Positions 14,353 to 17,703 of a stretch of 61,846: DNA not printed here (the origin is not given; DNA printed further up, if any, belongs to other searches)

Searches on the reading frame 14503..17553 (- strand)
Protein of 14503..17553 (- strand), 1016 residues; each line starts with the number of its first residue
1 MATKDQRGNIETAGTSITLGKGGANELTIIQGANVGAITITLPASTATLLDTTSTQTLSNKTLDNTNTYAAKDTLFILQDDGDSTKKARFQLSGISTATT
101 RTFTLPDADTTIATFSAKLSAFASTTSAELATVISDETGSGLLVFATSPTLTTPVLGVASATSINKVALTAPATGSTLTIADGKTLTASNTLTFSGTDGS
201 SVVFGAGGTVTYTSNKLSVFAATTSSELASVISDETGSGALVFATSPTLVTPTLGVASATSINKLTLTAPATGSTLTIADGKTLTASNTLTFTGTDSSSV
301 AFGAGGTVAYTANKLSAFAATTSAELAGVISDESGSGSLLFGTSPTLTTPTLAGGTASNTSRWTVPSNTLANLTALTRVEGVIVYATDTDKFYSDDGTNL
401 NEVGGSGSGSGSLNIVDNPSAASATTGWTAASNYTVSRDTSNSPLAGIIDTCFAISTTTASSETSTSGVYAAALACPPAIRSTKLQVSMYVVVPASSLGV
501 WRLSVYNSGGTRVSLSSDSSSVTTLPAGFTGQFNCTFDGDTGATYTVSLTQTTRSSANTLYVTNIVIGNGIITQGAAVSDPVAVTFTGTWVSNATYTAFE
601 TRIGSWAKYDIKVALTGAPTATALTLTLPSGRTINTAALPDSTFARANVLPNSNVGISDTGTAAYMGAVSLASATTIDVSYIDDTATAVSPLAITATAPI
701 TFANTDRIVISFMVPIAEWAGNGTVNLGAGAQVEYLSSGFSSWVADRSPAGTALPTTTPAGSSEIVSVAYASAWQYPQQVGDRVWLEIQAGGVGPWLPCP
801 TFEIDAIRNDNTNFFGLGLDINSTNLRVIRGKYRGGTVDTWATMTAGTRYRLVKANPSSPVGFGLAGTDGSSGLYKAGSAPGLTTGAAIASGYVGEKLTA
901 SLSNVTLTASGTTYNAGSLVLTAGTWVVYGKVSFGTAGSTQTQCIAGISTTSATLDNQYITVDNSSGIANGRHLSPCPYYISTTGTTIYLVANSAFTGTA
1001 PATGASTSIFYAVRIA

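Call 14: search_protein_families(library=phrogs, proteins=[window:14503-17553:-], max_evalue=0.001)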
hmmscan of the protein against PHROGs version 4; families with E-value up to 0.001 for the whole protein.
window:14503-17553:- (1016 aa): 1 family
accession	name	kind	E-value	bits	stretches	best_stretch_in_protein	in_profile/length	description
phrog_6002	-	head and packaging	8e-57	193.6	3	147-251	502-608/1183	virion structural protein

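Call 106: search_protein_families(library=pfam, proteins=[window:14503-17553:-], max_evalue=0.001)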
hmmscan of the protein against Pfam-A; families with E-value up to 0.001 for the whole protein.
window:14503-17553:- (1016 aa): 0 families
